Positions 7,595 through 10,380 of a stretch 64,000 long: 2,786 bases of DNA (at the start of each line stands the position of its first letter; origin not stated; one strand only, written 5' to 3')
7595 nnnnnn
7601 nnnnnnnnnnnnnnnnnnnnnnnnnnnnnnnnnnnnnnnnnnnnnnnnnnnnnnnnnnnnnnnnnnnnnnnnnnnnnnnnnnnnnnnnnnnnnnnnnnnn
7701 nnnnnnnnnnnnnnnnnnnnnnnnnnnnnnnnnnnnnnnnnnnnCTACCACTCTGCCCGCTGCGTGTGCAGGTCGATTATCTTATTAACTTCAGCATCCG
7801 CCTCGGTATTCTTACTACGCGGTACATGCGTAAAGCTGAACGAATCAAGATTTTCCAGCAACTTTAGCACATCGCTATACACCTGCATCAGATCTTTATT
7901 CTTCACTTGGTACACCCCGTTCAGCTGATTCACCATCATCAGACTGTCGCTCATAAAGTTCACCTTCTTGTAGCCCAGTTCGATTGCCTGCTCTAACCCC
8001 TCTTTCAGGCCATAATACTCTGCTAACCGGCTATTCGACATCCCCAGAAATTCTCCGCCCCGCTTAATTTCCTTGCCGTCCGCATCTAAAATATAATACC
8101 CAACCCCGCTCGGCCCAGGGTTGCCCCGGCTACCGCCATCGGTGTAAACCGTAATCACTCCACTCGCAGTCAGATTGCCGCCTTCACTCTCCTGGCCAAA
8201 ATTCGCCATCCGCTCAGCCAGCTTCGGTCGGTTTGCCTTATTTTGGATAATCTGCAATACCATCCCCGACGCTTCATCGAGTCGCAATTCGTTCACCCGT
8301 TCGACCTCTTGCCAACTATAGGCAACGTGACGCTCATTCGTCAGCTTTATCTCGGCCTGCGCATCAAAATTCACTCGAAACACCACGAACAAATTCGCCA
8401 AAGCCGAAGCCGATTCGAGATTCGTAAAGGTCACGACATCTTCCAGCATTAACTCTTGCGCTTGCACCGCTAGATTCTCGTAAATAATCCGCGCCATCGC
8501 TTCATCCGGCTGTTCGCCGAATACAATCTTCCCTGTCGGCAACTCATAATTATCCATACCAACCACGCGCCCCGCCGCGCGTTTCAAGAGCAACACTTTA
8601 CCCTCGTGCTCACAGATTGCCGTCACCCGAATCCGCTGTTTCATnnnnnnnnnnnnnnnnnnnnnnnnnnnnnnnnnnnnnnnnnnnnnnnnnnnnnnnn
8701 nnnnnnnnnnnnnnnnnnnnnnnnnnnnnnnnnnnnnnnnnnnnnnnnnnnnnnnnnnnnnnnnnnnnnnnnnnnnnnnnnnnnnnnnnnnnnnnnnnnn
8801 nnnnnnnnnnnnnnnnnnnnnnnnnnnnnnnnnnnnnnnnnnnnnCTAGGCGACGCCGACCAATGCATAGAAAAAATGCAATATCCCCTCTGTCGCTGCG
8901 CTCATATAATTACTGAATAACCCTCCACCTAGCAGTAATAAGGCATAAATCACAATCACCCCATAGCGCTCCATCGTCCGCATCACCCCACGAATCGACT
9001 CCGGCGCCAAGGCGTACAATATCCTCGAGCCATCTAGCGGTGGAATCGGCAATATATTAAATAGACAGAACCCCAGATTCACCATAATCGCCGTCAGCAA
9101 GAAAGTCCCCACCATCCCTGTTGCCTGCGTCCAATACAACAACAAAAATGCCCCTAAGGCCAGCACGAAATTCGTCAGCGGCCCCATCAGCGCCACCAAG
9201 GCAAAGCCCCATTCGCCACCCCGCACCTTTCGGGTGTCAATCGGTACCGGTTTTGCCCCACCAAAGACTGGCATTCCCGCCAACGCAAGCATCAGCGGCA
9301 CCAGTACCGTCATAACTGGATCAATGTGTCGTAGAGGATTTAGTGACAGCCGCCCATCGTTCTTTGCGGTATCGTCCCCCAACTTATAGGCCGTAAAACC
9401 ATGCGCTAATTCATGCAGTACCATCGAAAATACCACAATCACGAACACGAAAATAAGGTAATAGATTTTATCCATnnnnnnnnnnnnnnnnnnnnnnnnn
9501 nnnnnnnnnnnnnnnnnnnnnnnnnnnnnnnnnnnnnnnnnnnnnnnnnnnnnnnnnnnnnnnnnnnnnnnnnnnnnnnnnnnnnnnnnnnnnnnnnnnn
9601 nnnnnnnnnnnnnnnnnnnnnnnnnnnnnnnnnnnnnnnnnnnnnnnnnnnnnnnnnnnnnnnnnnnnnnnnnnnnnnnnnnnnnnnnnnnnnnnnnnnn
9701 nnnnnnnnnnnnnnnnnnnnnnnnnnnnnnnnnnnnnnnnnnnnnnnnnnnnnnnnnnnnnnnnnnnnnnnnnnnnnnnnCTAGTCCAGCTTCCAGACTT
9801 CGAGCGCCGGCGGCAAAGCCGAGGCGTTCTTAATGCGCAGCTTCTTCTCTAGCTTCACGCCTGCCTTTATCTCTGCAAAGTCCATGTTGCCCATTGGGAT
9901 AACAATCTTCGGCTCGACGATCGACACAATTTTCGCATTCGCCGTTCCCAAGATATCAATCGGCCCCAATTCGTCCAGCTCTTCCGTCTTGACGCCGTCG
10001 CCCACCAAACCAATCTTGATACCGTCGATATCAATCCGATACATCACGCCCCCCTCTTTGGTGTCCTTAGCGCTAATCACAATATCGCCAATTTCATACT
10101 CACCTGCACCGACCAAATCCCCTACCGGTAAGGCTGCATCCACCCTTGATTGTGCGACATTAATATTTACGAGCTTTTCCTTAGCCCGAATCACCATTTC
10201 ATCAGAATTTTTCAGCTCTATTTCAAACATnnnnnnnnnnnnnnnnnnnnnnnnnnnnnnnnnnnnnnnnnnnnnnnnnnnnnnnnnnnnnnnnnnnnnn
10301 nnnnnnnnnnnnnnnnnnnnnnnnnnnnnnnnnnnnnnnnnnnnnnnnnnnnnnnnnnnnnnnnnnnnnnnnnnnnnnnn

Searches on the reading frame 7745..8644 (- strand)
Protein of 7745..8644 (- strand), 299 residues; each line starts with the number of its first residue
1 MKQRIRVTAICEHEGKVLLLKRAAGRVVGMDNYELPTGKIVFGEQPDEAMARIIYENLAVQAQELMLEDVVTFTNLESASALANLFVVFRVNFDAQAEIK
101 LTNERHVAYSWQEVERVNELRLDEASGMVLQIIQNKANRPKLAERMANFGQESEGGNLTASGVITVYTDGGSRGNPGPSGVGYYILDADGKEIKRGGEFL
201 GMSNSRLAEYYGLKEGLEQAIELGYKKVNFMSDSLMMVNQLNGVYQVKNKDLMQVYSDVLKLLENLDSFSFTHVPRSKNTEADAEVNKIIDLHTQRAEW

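Call 82: search_protein_families(library=pfam, proteins=[window:7745-8644:-], max_evalue=0.001)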
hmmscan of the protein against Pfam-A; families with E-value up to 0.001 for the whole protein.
window:7745-8644:- (299 aa): 3 families
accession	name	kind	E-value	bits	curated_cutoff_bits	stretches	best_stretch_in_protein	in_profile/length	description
PF13456.12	RVT_3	-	3.4e-22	79.1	21.6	1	168-287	2-121/123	Reverse transcriptase-like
PF00075.30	RNase_H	-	9.9e-09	35.9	25.8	1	164-275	4-120/141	RNase H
PF00293.34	NUDIX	-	1.7e-07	31.7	21.1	1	7-124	7-125/134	NUDIX domain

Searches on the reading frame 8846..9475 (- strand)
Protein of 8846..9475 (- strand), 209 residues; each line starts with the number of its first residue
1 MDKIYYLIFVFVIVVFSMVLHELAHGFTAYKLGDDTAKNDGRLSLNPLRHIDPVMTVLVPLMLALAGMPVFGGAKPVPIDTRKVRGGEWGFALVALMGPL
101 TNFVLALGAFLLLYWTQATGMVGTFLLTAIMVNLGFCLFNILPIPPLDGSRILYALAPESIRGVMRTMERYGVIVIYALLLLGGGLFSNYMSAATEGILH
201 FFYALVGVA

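Call 82: search_protein_families(library=pfam, proteins=[window:8846-9475:-], max_evalue=0.001)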
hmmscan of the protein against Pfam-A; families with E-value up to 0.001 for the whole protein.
window:8846-9475:- (209 aa): 1 family
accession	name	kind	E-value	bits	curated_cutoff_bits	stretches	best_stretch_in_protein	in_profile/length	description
PF02163.28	Peptidase_M50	-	2e-12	47.4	27.2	1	120-182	158-220/221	Peptidase family M50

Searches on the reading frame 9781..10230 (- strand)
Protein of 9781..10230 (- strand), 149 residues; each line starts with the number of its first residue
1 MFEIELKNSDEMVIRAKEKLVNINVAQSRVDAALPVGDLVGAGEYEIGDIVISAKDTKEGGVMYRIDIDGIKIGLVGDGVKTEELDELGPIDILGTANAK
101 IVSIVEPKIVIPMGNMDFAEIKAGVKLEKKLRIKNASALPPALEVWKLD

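Call 82: search_protein_families(library=pfam, proteins=[window:9781-10230:-], max_evalue=0.001)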
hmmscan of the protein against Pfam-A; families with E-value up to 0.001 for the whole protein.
window:9781-10230:- (149 aa): 1 family
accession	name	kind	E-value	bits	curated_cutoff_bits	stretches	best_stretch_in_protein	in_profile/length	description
PF13483.12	Lactamase_B_3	-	0.00045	20.7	24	0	57-96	89-131/160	Beta-lactamase superfamily domain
